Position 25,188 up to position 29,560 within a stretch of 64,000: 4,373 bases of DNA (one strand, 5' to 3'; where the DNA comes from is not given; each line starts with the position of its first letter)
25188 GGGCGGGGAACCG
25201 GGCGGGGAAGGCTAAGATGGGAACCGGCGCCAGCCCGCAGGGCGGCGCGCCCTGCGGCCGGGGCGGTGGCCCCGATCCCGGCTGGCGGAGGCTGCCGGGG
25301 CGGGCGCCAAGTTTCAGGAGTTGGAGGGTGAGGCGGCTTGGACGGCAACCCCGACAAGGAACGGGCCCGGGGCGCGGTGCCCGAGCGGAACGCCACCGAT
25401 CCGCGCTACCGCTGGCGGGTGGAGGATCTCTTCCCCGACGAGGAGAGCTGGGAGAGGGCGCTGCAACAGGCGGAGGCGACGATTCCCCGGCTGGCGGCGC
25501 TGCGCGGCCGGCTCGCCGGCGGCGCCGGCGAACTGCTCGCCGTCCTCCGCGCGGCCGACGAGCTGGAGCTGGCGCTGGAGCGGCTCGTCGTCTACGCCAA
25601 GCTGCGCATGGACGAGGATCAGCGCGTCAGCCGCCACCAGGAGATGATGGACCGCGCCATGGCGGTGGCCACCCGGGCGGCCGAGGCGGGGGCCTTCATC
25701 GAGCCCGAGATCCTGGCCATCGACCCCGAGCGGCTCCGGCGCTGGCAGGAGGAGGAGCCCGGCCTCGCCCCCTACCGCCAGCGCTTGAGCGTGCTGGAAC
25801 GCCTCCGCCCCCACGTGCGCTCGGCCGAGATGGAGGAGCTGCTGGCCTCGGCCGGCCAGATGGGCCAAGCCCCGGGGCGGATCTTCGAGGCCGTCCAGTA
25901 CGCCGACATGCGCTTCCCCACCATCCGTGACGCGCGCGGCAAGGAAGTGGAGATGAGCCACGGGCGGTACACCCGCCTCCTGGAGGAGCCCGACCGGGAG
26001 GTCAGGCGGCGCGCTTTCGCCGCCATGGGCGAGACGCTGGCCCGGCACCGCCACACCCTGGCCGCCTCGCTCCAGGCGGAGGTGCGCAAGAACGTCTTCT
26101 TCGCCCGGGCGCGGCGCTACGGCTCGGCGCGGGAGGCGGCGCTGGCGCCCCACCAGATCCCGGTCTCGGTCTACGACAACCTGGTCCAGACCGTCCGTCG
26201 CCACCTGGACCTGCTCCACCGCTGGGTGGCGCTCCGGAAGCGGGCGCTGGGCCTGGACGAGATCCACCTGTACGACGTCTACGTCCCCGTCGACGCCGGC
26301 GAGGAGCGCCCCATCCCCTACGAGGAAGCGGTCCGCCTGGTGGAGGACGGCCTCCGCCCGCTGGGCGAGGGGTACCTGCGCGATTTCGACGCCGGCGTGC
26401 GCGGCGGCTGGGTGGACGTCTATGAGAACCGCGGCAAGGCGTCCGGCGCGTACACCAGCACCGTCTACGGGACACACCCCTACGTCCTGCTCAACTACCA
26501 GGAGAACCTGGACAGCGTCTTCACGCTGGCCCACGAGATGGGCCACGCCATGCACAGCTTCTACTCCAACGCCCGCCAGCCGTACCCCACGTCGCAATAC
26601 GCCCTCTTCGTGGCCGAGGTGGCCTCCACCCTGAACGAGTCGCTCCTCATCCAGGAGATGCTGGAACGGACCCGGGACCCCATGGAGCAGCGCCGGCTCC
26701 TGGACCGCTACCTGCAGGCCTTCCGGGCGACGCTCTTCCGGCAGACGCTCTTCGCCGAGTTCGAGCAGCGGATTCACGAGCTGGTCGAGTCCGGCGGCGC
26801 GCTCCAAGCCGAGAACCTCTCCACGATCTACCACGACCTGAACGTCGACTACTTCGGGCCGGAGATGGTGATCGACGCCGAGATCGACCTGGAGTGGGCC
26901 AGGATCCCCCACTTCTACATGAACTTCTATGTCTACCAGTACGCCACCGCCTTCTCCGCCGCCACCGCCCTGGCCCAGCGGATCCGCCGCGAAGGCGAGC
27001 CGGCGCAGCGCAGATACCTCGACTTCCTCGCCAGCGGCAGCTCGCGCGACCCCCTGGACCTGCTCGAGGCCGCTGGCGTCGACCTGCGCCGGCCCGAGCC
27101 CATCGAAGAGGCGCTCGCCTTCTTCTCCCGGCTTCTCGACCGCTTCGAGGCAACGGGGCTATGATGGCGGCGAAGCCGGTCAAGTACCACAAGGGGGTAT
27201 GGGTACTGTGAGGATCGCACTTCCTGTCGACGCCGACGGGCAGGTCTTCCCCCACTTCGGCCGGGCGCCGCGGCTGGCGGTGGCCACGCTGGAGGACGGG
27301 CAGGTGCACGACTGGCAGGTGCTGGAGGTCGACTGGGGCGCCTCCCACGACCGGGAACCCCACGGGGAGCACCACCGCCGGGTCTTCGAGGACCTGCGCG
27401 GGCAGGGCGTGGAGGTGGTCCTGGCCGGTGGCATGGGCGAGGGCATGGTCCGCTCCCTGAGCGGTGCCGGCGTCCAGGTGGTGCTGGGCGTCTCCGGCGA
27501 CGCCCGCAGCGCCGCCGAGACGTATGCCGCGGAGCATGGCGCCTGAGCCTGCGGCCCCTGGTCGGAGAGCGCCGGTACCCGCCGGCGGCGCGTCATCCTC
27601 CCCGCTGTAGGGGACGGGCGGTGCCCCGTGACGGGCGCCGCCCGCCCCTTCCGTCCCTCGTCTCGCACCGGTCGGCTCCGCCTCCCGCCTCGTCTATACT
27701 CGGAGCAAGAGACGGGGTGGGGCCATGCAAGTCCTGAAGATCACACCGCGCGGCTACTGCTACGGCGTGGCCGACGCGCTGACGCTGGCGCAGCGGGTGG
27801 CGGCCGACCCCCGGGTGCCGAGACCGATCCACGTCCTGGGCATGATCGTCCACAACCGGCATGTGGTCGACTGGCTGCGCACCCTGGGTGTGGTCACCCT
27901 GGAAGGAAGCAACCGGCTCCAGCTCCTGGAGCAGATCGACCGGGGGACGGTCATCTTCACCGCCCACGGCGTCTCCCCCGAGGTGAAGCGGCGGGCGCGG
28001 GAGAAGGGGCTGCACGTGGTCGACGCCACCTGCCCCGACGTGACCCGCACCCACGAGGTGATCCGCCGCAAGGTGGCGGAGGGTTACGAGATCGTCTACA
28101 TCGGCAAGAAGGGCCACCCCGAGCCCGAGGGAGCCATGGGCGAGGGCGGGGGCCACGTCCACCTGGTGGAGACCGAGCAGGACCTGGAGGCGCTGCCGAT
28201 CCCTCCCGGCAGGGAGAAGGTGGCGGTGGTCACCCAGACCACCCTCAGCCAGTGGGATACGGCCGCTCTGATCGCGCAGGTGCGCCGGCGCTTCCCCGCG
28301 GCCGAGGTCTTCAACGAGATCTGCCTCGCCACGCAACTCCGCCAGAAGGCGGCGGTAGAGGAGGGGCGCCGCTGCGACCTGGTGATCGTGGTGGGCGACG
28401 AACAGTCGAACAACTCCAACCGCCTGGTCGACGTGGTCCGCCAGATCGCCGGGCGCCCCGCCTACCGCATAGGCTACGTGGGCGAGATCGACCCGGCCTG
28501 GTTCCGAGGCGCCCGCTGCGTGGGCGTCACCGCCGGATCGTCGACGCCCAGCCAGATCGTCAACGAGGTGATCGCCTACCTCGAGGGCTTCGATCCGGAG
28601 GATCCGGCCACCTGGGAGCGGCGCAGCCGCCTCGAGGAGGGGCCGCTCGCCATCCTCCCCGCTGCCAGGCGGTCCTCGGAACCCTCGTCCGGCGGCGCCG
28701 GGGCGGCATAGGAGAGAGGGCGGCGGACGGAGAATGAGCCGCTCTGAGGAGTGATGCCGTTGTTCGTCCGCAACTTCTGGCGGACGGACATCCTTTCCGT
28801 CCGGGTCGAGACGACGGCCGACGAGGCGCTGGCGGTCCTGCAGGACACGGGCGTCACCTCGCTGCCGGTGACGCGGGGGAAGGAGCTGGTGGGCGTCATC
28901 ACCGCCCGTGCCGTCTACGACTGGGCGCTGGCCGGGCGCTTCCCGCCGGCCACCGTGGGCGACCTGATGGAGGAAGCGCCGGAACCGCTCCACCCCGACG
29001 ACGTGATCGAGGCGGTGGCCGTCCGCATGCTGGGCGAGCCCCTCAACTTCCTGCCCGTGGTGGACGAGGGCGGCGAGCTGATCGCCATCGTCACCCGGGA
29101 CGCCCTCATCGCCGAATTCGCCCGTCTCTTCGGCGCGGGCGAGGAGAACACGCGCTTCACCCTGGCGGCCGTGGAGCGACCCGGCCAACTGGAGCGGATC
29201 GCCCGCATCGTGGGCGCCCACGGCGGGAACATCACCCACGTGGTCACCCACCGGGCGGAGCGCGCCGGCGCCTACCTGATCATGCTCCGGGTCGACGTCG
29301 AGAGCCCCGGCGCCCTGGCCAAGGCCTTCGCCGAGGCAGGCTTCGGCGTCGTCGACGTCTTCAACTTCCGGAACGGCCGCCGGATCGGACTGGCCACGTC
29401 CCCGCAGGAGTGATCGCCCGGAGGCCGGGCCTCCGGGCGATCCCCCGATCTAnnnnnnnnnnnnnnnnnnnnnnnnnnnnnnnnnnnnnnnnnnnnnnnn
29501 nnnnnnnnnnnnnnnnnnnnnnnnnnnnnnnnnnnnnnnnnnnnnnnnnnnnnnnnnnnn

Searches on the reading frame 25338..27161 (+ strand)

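Call 69: search_protein_families(library=pfam, proteins=[window:25338-27161:+], max_evalue=0.0001)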
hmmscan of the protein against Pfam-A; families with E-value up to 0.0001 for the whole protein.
window:25338-27161:+ (608 aa): 2 families
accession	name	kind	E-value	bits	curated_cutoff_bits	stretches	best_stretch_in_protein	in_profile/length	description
PF01432.26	Peptidase_M3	-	6e-78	263.7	27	1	214-594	2-456/457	Peptidase family M3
PF08439.15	Peptidase_M3_N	-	4.4e-20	72.1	25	1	124-193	1-70/70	Oligopeptidase F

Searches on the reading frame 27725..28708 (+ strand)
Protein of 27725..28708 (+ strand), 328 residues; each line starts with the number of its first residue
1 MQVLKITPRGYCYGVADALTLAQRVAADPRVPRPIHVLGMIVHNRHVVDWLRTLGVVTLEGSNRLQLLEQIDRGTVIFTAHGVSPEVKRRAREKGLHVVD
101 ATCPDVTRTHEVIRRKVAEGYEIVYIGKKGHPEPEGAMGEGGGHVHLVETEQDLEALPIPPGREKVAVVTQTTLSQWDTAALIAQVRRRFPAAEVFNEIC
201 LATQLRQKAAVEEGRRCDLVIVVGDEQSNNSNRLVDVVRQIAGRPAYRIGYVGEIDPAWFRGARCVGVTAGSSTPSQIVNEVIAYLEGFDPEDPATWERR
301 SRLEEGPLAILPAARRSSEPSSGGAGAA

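Call 69: search_protein_families(library=pfam, proteins=[window:27725-28708:+], max_evalue=0.0001)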
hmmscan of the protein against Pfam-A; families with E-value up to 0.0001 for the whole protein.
window:27725-28708:+ (328 aa): 1 family
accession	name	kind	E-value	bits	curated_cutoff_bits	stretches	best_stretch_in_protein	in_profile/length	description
PF02401.23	LYTB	-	2.2e-84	283.3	24.5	1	3-287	1-267/267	LytB protein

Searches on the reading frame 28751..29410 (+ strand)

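Call 69: search_protein_families(library=pfam, proteins=[window:28751-29410:+], max_evalue=0.0001)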
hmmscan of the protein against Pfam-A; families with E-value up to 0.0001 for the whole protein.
window:28751-29410:+ (220 aa): 3 families
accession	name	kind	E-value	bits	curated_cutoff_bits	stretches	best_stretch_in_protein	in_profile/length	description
PF00571.33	CBS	-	1.1e-17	64.5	24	2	69-123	1-55/57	CBS domain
PF01842.31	ACT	-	1.8e-08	34.4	27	1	142-195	9-63/66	ACT domain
PF22190.2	TTHA0829-like_ACT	-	2.8e-05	24.5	27.4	1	134-203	3-69/70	TTHA0829-like ACT domain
